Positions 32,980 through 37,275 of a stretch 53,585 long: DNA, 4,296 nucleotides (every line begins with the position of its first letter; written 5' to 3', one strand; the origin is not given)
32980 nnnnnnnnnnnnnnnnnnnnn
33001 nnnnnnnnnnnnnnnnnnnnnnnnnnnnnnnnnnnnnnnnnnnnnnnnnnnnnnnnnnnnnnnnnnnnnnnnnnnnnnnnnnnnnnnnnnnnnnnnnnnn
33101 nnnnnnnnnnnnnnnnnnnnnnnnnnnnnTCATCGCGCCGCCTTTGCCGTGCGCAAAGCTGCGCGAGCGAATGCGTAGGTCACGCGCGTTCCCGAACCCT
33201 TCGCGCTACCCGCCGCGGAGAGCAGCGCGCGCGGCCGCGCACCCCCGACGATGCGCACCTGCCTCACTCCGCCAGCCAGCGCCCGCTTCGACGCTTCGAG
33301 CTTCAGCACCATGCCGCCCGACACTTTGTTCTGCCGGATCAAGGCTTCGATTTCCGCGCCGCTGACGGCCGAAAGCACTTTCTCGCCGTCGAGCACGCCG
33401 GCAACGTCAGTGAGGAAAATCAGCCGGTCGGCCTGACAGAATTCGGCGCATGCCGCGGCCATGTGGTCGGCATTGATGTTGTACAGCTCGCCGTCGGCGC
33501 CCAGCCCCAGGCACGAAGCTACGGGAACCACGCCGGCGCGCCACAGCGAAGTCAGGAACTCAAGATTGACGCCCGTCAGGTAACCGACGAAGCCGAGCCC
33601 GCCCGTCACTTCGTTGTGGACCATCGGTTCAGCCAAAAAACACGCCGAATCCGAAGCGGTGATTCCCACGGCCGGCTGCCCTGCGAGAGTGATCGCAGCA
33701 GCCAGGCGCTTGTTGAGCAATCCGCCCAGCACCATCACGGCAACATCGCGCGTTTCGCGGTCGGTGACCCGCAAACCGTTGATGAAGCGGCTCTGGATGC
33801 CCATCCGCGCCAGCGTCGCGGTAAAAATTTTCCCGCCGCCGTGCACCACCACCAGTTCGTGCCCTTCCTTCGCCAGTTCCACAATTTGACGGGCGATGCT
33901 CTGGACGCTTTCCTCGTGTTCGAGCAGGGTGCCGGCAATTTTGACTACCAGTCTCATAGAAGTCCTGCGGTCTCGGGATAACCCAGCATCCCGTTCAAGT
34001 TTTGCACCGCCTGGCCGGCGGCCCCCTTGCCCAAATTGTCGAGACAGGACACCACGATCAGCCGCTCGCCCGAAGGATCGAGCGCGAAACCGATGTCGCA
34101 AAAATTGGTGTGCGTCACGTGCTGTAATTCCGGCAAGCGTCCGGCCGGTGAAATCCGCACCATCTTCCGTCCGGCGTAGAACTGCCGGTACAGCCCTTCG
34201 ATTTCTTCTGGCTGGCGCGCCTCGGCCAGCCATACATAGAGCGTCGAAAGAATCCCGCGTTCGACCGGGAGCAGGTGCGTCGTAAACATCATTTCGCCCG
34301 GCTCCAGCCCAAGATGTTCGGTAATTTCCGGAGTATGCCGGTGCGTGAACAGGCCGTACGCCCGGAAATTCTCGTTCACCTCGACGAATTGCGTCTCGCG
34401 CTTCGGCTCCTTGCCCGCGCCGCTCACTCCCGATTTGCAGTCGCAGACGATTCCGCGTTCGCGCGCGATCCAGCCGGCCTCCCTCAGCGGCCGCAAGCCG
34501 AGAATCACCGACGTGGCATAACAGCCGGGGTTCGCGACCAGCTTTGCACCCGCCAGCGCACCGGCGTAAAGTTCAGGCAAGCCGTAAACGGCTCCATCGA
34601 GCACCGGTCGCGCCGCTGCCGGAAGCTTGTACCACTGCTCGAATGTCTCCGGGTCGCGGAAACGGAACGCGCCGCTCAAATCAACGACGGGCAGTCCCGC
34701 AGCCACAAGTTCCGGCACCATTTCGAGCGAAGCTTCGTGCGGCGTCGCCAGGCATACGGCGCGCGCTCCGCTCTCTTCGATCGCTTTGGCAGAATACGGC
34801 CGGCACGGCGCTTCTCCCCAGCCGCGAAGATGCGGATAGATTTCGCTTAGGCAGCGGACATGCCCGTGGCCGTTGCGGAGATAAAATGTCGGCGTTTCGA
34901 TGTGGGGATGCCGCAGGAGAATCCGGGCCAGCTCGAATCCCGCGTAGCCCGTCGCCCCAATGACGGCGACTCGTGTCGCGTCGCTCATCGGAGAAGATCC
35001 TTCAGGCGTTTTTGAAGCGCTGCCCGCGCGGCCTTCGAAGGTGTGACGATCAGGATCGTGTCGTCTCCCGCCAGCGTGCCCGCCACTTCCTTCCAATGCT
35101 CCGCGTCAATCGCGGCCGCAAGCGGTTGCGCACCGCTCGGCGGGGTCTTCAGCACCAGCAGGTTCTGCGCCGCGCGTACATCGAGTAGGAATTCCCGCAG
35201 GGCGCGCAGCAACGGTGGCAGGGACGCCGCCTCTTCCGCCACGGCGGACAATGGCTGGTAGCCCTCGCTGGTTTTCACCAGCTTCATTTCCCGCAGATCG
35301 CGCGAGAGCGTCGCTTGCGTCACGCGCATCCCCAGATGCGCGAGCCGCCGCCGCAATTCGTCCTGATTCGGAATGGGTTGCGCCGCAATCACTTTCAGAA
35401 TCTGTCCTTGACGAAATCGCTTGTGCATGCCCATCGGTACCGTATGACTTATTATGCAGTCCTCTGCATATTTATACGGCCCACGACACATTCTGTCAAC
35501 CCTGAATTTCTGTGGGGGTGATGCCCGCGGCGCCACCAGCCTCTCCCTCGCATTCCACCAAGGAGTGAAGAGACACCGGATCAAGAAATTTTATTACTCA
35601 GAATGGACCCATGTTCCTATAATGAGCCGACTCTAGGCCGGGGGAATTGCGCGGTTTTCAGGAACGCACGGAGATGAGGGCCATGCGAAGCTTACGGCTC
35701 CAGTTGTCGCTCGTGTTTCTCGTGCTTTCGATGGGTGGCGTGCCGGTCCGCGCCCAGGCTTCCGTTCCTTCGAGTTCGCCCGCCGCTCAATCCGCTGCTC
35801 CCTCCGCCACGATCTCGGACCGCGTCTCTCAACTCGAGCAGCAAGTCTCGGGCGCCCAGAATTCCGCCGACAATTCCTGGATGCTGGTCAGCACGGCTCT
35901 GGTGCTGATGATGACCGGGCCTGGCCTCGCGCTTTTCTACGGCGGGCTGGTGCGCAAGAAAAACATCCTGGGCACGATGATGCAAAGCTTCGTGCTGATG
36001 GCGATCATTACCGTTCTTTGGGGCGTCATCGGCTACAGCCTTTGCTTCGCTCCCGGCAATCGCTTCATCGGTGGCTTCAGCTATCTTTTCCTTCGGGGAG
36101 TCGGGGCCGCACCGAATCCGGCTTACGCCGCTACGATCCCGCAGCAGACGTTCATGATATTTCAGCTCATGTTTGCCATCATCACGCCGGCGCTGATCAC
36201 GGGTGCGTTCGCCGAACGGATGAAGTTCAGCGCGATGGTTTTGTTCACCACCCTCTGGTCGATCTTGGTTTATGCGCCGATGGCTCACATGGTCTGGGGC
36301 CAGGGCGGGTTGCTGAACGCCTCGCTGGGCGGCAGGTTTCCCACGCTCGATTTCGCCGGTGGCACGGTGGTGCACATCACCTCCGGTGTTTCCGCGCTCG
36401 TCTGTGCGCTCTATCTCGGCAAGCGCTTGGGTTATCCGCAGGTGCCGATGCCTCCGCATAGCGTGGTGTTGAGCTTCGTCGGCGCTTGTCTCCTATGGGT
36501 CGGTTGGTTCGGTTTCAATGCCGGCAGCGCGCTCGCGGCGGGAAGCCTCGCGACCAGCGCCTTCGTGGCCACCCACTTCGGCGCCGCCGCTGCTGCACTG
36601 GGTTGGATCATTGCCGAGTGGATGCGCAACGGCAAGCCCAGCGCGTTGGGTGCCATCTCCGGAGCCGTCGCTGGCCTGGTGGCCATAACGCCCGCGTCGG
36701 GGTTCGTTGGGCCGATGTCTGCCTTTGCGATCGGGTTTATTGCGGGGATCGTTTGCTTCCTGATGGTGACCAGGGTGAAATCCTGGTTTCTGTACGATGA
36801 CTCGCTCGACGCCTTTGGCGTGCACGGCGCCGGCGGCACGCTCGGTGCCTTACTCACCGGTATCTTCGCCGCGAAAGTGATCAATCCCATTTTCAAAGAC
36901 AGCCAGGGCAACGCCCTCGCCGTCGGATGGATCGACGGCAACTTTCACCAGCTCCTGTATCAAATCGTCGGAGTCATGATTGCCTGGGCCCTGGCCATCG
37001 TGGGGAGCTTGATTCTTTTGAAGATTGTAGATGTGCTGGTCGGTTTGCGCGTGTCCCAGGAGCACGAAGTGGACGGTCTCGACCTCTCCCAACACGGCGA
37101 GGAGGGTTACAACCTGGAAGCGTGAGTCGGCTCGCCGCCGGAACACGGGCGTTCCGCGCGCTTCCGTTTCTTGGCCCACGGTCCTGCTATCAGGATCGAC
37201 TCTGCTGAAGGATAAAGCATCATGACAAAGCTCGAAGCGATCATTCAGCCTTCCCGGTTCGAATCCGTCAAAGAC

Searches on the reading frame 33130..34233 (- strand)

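Call 26: search_protein_families(library=pfam, proteins=[window:33130-34233:-], max_evalue=0.0001)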
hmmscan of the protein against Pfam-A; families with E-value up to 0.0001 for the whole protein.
window:33130-34233:- (367 aa): 1 family
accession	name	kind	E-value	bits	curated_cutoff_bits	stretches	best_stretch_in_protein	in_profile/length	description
PF00696.33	AA_kinase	-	1.3e-45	156.4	24.9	1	93-329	1-233/234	Amino acid kinase family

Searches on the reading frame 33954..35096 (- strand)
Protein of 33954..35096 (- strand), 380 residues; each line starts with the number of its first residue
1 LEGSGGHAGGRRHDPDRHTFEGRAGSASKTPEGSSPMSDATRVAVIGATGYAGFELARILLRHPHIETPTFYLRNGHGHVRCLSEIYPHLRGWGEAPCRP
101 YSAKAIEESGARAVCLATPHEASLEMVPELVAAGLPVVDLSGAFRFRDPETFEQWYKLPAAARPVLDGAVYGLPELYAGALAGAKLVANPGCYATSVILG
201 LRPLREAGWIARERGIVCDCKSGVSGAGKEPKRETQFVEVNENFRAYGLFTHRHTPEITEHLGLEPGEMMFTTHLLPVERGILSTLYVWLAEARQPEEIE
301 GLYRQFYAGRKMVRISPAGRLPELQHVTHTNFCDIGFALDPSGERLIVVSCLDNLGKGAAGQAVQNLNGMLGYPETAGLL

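Call 26: search_protein_families(library=pfam, proteins=[window:33954-35096:-], max_evalue=0.0001)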
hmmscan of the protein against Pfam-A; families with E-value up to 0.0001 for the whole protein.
window:33954-35096:- (380 aa): 3 families
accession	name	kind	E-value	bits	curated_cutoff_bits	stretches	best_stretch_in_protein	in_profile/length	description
PF22698.1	Semialdhyde_dhC_1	-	1e-56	191.8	27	1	192-354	1-165/165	Semialdehyde dehydrogenase, dimerisation domain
PF01118.30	Semialdhyde_dh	-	2.7e-23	83.1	26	1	42-182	1-119/121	Semialdehyde dehydrogenase, NAD binding domain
PF02774.23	Semialdhyde_dhC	-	2.1e-20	74.1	26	1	201-355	1-182/184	Semialdehyde dehydrogenase, dimerisation domain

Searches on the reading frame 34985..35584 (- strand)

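Call 26: search_protein_families(library=pfam, proteins=[window:34985-35584:-], max_evalue=0.0001)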
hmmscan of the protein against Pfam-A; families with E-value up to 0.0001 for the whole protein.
window:34985-35584:- (199 aa): 2 families
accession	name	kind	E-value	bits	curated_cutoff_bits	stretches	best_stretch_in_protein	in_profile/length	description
PF02863.23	Arg_repressor_C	-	4.9e-23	81.2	25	1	129-195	1-67/68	Arginine repressor, C-terminal domain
PF01316.27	Arg_repressor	-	2.5e-16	59.6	27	1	53-107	1-55/70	Arginine repressor, DNA binding domain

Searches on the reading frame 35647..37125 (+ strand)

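Call 80: search_protein_families(library=pfam, proteins=[window:35647-37125:+], max_evalue=0.0001)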
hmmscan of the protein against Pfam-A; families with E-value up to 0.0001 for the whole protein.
window:35647-37125:+ (492 aa): 1 family
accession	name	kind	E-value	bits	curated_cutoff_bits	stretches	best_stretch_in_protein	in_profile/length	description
PF00909.26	Ammonium_transp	-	2.9e-117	392.2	23.2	1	78-488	2-399/399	Ammonium Transporter Family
